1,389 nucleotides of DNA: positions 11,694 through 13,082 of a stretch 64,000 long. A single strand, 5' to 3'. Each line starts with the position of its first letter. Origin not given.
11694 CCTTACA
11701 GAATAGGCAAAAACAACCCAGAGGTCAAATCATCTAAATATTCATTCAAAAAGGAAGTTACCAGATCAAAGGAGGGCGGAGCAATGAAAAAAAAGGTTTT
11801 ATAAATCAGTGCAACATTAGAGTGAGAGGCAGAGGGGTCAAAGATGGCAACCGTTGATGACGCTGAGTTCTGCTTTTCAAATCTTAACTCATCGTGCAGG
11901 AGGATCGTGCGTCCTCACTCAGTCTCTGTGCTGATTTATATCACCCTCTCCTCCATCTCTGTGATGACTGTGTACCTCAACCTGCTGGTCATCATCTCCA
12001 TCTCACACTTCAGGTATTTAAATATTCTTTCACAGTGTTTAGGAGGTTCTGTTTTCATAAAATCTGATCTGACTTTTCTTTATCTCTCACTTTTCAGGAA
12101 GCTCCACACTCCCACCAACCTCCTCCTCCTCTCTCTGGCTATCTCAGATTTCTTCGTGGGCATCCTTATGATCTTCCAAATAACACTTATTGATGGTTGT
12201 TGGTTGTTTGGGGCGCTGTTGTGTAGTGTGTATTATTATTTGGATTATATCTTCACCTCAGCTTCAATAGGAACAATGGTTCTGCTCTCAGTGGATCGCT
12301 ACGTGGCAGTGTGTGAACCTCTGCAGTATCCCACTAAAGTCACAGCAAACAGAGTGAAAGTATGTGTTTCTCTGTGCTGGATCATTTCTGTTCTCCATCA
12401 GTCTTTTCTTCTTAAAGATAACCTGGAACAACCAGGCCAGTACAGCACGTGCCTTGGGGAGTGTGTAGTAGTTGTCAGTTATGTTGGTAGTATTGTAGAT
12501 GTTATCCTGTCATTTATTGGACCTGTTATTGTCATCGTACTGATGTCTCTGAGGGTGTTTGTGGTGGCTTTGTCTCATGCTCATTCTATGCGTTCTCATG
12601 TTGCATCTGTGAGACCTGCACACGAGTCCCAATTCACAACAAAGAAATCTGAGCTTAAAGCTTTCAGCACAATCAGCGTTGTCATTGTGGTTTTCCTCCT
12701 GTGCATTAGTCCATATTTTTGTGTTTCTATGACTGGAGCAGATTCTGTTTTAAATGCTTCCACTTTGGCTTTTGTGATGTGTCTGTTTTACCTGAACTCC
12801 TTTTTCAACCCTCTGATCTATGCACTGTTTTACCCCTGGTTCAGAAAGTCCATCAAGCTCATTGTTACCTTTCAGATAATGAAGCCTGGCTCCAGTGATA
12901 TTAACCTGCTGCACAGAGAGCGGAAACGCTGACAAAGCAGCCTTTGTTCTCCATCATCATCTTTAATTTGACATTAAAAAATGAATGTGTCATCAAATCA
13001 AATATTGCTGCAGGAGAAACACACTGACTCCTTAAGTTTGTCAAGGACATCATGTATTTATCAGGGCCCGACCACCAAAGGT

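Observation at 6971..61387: Six-gene tandem array of TAAR-type olfactory receptors with the double-aspartate (D3.32 + D5.42) diamine-receptor signature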

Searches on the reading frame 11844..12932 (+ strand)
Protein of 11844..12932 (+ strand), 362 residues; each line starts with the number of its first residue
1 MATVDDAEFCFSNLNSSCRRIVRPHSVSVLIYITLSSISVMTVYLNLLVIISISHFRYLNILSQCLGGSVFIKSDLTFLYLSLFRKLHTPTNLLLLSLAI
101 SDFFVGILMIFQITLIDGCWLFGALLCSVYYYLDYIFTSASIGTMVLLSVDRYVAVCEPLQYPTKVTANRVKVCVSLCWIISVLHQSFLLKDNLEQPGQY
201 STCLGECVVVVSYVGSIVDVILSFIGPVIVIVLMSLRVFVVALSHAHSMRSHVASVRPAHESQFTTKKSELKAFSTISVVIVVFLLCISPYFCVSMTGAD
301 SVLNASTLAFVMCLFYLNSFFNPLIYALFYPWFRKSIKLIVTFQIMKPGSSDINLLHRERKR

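Call 3: search_protein_families(library=pfam, proteins=[window:11844-12932:+])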
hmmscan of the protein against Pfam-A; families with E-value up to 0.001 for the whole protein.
window:11844-12932:+ (362 aa): 1 family
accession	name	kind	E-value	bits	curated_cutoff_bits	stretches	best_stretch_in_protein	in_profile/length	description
PF00001.26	7tm_1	-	6.3e-41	141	30.5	1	81-326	9-260/260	7 transmembrane receptor (rhodopsin family)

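Call 4: search_solved_structures(query=window:11844-12932:+, show_alignments=3)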
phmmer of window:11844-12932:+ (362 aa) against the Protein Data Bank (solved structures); distinct sequences matched with E-value up to 0.001: 691 (the best 60 are shown).
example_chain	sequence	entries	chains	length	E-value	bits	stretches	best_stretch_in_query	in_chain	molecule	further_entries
9m2s_R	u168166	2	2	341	7.9e-58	199.7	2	84-356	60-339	Trace amine-associated receptor 13c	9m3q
9m3s_R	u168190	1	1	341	2.6e-57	198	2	84-355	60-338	Trace amine-associated receptor 13a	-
9m40_R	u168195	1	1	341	4.4e-56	194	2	84-355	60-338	Trace amine-associated receptor 13e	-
9m0x_R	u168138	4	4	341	2.2e-55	191.7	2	84-355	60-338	Trace amine-associated receptor 13d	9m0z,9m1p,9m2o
8pm2_R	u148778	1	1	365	1.4e-50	175.9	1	84-356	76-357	Trace amine-associated receptor 7f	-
8itf_R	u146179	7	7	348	7.5e-49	170.2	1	84-359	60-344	Trace amine-associated receptor 9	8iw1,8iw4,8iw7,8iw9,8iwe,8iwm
8wc3_R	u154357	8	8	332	5.3e-42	147.7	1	84-352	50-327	Trace amine-associated receptor 1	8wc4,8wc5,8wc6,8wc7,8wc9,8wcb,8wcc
8zsv_R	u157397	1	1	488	7.3e-42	147.2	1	84-352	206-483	Soluble cytochrome b562,Trace amine-associated receptor 1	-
8jlj_R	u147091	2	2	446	1.6e-41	146.2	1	84-352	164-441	Soluble cytochrome b562,Trace amine-associated receptor 1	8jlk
8w87_R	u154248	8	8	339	4.7e-39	138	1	84-353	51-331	Trace amine-associated receptor 1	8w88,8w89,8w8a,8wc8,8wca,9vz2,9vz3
9jkq_R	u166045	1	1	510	4.8e-39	138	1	84-354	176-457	Soluble cytochrome b562,Trace amine-associated receptor 1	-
8uhb_A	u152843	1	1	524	8.4e-39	137.2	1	84-353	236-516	Soluble cytochrome b562,Beta-2 adrenergic receptor,Trace amine-associated receptor 1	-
8zsj_R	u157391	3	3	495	1.7e-38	136.2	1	84-353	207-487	Soluble cytochrome b562,Trace amine-associated receptor 1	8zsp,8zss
8jln_R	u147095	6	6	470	1.7e-38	136.1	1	84-353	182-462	Soluble cytochrome b562,Trace amine-associated receptor 1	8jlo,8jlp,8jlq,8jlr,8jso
9vmg_R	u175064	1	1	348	6e-34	121.2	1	73-348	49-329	Trace amine-associated receptor 12707.TAAR348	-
9ixj_R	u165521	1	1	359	2.9e-31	112.4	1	78-340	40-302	Histamine H2 receptor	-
8pok_A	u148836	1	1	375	3.3e-31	112.2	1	78-340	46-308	Histamine H2 receptor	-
8yut_R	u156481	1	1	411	5.3e-31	111.5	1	78-340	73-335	Histamine H2 receptor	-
8yn3_R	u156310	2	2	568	7.2e-31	111.1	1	78-351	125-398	Histamine H2 receptor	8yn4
7ul3_A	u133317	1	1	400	5.6e-26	95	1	78-340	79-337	Histamine H2 receptor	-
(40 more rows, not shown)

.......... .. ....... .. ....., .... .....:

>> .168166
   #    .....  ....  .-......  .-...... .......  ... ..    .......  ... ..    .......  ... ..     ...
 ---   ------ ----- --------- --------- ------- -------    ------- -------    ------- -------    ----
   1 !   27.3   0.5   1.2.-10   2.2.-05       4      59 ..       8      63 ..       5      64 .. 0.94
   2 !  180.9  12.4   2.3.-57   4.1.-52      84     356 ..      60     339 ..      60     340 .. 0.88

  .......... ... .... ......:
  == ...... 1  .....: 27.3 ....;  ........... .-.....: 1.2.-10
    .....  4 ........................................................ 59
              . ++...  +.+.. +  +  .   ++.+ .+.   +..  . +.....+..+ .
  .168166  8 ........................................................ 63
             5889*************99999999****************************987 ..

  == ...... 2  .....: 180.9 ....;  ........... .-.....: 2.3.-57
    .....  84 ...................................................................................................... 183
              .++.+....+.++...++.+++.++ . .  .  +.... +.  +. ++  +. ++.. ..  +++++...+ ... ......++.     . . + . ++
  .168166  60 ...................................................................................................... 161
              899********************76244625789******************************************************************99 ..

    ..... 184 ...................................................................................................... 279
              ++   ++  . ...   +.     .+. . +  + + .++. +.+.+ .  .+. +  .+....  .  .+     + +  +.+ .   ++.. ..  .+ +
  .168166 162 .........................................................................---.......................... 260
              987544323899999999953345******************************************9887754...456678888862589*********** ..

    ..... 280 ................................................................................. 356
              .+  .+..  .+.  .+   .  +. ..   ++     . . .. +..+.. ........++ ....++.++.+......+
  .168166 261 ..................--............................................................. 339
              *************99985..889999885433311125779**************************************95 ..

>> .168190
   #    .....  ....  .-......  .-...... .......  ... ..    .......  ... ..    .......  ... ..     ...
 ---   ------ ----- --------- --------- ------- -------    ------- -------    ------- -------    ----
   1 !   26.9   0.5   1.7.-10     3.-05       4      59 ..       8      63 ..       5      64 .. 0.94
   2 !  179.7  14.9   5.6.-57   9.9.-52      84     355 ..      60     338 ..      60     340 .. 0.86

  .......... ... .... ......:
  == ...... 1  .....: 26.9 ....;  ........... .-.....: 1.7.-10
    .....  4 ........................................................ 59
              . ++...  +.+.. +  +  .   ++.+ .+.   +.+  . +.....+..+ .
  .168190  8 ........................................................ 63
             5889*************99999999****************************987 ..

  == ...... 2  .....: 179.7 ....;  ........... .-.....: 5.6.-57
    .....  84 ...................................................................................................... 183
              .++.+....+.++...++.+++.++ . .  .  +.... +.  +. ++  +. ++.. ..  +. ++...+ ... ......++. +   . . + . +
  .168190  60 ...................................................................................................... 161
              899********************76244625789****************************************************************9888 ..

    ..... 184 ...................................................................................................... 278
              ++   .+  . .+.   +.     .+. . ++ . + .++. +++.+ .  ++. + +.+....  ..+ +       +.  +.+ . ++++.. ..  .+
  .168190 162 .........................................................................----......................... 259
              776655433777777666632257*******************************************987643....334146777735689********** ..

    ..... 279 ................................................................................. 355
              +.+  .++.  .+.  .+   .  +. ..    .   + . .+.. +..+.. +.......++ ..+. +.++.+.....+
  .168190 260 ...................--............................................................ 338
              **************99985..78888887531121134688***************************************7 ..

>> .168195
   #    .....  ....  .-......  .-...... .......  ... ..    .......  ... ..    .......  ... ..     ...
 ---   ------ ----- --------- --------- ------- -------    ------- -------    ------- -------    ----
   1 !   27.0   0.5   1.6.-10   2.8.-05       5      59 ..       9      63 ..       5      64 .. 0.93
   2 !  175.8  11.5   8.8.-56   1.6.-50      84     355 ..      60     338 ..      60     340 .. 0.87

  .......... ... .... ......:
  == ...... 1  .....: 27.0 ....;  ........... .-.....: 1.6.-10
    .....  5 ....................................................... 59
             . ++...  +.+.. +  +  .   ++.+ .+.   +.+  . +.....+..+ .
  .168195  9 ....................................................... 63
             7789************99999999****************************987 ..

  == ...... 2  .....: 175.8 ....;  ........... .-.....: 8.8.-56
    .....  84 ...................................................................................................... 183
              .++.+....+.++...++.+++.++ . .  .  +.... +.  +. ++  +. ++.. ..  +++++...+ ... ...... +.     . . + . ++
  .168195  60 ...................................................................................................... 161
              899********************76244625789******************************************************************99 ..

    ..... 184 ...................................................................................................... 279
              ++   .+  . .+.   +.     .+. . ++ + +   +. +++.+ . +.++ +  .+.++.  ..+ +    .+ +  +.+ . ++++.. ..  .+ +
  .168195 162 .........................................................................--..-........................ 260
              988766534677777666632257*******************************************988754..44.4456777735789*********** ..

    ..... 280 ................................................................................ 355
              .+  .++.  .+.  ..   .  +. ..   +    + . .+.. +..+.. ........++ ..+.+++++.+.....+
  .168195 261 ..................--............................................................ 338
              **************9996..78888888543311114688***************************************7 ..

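Call 45: list_cluster_members(proteins=[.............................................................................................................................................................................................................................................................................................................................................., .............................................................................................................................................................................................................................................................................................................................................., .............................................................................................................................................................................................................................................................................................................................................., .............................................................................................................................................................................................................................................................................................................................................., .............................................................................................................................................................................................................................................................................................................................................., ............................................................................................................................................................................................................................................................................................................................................, P0001, window:11844-12932:+])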
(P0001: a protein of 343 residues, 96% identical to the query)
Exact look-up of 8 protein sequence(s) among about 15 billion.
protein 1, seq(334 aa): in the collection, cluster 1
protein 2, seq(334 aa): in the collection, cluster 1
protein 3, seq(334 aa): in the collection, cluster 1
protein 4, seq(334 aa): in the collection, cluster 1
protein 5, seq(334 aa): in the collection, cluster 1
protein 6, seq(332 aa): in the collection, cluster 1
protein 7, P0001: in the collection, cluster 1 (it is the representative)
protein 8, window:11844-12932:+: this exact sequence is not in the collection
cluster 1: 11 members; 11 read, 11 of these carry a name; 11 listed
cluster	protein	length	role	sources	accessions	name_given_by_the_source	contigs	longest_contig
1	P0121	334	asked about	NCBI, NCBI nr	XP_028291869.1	trace amine-associated receptor 13c-like [Gouania willdenowi]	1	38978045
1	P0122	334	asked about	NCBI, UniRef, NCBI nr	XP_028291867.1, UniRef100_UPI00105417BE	trace amine-associated receptor 13c-like [Gouania willdenowi] | trace amine-associated receptor 13c-like n=1 Tax=Gouania willdenowi TaxID=441366 ...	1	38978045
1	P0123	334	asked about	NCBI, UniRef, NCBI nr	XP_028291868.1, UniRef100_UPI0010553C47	trace amine-associated receptor 13c-like [Gouania willdenowi] | trace amine-associated receptor 13c-like n=1 Tax=Gouania willdenowi TaxID=441366 ...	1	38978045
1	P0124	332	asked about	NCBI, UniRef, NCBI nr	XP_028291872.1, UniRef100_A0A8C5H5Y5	trace amine-associated receptor 13c-like [Gouania willdenowi] | Trace amine-associated receptor 13c-like n=1 Tax=Gouania willdenowi TaxID=441366 ...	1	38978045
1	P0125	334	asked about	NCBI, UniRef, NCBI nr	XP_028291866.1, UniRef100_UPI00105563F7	trace amine-associated receptor 13c-like [Gouania willdenowi] | trace amine-associated receptor 13c-like n=1 Tax=Gouania willdenowi TaxID=441366 ...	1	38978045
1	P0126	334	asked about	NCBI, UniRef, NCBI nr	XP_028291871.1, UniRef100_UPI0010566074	trace amine-associated receptor 13c-like [Gouania willdenowi] | trace amine-associated receptor 13c-like n=1 Tax=Gouania willdenowi TaxID=441366 ...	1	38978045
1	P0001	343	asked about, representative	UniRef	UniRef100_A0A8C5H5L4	Trace amine-associated receptor 13c-like n=1 Tax=Gouania willdenowi TaxID=441366 ...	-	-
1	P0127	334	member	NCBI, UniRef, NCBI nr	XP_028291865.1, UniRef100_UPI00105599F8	trace amine-associated receptor 13c-like [Gouania willdenowi] | trace amine-associated receptor 13c-like n=1 Tax=Gouania willdenowi TaxID=441366 ...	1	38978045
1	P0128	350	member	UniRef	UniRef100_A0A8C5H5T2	Trace amine-associated receptor 13c-like n=2 Tax=Gouania willdenowi TaxID=441366 ...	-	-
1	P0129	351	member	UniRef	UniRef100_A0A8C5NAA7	Trace amine-associated receptor 13c-like n=1 Tax=Gouania willdenowi TaxID=441366 ...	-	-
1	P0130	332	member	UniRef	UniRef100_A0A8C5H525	Trace amine-associated receptor 13c-like n=1 Tax=Gouania willdenowi TaxID=441366 ...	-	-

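Call 47: find_encoding_contigs(protein=P0127, flank=10000, max_places=3)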
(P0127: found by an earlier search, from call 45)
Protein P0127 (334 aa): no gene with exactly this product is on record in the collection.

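Call 48: find_encoding_contigs(protein=P0124, flank=10000, max_places=3)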
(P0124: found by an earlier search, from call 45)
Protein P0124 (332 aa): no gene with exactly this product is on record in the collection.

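Call 57: predict_structure(alignment_id=A2)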
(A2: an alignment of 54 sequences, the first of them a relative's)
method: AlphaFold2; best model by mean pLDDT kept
length: 334 residues; sequences in the alignment: 54
mean_pLDDT: 56.6   pTM: 0.48
mean pLDDT of the five models: 56.6, 48.7, 48.1, 47.7, 45.8
residues with pLDDT >= 90: 0; 70-90: 43; 50-70: 188; < 50: 103
segments of 3 or more residues with pLDDT < 50: 1-23, 90-92, 129-132, 134-136, 169-179, 221-251, 259-270, 272-279, 330-334
pLDDT, mean of each block of 10 residues (from residue 1): 32 37 57 67 78 75 68 68 57 56 63 60 55 51 67 64 53 45 55 57 56 54 44 37 45 51 45 46 54 64 73 76 62 43
secondary structure, 60 per line:
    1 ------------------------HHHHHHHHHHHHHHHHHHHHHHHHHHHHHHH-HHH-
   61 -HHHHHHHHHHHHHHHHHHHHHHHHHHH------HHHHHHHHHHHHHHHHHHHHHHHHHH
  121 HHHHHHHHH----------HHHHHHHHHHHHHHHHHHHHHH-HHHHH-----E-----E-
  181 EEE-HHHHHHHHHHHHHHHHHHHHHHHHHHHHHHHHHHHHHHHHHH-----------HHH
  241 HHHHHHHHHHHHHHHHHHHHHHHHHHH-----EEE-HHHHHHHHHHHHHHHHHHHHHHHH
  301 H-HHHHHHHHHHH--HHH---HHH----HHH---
elements in order: H25-55 H62-88 H95-129 H140-161 H163-167 E181-183 H185-226 H238-267 E273-275 H277-301 H303-313
